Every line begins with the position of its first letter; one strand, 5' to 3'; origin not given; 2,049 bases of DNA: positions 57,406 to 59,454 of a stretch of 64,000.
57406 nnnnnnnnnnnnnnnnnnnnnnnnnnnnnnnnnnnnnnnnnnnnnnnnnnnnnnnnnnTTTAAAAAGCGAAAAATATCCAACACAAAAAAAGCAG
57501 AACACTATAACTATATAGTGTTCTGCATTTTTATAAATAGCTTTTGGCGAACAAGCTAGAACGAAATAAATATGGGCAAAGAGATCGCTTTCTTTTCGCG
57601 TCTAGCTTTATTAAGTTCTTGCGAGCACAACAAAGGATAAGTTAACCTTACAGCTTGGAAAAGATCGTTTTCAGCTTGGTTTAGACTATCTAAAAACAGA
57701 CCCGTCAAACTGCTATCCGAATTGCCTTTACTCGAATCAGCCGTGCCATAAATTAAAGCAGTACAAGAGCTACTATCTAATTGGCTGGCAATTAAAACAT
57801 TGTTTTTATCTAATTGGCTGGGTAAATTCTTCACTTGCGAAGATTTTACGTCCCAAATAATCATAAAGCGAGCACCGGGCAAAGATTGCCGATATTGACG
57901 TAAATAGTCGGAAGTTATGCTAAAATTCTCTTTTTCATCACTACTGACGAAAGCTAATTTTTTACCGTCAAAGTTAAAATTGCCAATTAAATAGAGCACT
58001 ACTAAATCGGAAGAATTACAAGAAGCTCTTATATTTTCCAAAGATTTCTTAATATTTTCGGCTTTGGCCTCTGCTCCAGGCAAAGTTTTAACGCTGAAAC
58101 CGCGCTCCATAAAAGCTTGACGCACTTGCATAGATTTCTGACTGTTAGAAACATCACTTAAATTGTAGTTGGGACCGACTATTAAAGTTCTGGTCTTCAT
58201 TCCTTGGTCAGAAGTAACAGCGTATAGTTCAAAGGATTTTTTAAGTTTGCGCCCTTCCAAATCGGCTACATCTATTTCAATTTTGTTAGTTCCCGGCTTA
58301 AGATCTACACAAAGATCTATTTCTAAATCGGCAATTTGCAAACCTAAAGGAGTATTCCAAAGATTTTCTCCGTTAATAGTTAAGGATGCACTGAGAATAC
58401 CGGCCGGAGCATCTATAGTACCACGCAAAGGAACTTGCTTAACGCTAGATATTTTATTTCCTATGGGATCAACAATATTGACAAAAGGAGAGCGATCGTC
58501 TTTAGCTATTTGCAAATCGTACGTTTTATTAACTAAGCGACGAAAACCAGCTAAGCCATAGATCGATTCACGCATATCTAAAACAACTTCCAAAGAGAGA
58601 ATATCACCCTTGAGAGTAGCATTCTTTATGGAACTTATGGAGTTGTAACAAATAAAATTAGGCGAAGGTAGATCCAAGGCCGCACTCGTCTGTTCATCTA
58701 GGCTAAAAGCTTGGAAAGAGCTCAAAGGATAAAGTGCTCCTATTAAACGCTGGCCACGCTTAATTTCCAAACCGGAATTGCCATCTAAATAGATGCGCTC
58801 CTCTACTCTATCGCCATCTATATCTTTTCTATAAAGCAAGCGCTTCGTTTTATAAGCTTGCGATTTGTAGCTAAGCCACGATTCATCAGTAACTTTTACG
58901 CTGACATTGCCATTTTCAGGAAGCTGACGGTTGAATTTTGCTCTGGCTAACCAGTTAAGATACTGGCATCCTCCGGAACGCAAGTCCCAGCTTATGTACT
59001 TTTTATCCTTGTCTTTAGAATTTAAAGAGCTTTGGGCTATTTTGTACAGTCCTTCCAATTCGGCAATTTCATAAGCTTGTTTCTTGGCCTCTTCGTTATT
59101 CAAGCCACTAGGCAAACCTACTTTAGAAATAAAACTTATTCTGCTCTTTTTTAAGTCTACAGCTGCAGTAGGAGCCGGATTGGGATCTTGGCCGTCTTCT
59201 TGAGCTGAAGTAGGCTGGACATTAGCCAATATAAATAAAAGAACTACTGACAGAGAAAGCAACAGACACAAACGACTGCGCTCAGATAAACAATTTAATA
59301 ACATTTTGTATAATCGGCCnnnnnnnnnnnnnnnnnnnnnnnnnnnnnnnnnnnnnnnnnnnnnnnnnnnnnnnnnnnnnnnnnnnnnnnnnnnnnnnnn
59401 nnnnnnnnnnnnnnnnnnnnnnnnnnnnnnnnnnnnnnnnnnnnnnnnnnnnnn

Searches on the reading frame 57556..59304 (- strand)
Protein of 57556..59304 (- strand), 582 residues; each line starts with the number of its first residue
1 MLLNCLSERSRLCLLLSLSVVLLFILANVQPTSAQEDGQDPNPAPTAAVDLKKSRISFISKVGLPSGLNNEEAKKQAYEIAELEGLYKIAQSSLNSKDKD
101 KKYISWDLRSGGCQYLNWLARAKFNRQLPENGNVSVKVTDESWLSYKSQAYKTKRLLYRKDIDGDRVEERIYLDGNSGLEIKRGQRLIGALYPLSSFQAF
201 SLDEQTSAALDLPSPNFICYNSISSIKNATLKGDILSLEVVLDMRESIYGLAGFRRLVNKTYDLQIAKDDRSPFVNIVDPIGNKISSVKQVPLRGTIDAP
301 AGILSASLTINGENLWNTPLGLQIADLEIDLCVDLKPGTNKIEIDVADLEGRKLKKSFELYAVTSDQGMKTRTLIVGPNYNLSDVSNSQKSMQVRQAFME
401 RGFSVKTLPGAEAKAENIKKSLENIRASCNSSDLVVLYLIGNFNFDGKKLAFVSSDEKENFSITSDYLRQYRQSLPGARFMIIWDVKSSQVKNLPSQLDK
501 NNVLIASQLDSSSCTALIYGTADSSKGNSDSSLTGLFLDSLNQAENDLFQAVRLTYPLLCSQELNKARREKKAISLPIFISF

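Call 4: search_protein_families(library=pfam, proteins=[window:57556-59304:-], max_evalue=0.01)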
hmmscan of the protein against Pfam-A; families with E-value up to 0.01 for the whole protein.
window:57556-59304:- (582 aa): 0 families

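Call 21: find_homologous_proteins(query=window:57556-59304:-, max_evalue=0.001)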
Query window:57556-59304:- (582 aa): 16 proteins with E <= 0.001 among 8000 candidates.
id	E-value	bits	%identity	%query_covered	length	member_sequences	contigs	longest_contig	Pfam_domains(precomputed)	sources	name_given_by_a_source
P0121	0.0e+0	1268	99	100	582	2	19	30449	-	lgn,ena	-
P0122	0.0e+0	1165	91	100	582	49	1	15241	-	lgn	-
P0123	0.0e+0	1156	91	100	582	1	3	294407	-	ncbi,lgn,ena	-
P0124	0.0e+0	1137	90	100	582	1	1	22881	-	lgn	-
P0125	0.0e+0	1116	87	100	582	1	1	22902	-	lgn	-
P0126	0.0e+0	1112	87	100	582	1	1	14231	-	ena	-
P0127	0.0e+0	1094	85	100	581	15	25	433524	-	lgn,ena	-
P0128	0.0e+0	1040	100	82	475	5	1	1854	-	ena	-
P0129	0.0e+0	1015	80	100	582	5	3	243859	-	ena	-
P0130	1.5e-294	996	79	100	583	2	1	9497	-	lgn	-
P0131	4.8e-236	803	66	95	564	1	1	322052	-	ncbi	ncbi:MAG: hypothetical protein ACI38Q_01860 [Candidatus Bruticola sp.]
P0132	4.1e-227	773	61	100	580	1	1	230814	-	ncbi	ncbi:MAG: hypothetical protein ACI376_05410 [Candidatus Bruticola sp.]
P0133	2.6e-167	576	51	98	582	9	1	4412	-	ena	-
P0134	4.7e-145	502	45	91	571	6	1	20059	-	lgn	-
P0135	3.9e-143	496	45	91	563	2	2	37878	-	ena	-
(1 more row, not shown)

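Call 30: predict_structure(alignment_id=A2)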
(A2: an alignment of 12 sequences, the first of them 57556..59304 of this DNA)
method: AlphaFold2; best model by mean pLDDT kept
length: 582 residues; sequences in the alignment: 12
mean_pLDDT: 76.3   pTM: 0.76
mean pLDDT of the five models: 76.3, 74.6, 74.4, 73.9, 73.4
residues with pLDDT >= 90: 88; 70-90: 339; 50-70: 83; < 50: 72
segments of 3 or more residues with pLDDT < 50: 1-8, 22-52, 381-383, 489-503, 505-511, 524-529
pLDDT, mean of each block of 10 residues (from residue 1): 44 59 42 43 40 72 86 92 91 75 73 71 89 89 69 78 86 75 86 81 86 89 89 88 88 84 84 81 71 87 91 87 86 82 90 84 64 79 59 87 85 86 88 85 71 68 78 79 73 43 44 71 49 84 81 89 84 79 61
secondary structure, 60 per line:
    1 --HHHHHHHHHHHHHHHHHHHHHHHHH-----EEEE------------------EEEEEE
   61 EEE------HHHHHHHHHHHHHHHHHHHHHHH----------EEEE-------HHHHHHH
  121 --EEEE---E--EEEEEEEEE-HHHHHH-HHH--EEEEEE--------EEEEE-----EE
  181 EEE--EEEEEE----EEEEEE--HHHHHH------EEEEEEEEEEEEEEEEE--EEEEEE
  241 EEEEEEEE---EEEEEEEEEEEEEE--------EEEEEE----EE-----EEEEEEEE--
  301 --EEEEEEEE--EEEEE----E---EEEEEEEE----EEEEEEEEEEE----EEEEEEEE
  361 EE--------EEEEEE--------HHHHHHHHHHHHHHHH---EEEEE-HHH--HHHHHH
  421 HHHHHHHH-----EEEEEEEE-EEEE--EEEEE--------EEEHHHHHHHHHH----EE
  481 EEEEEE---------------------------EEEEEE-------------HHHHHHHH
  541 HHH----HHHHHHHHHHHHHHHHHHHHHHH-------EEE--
elements in order: H3-27 E33-36 E55-63 H70-92 E103-106 H114-120 E123-126 E133-141 H143-148 E155-160 E169-173 E179-183 E186-191 E196-201 H204-209 E216-232 E235-248 E252-265 E274-279 E291-298 E303-310 E313-317 E326-333 E338-348 E353-362 E371-376 H385-400 E404-408 H415-428 E434-441 E443-446 E449-453 E462-464 H465-474 E479-486 E514-519 H533-543 H548-570 E578-580

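Call 71: search_protein_families(library=ncbifam, proteins=[window:57556-59304:-], max_evalue=0.01)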
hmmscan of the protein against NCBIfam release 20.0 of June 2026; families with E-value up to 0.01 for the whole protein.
window:57556-59304:- (582 aa): 0 families
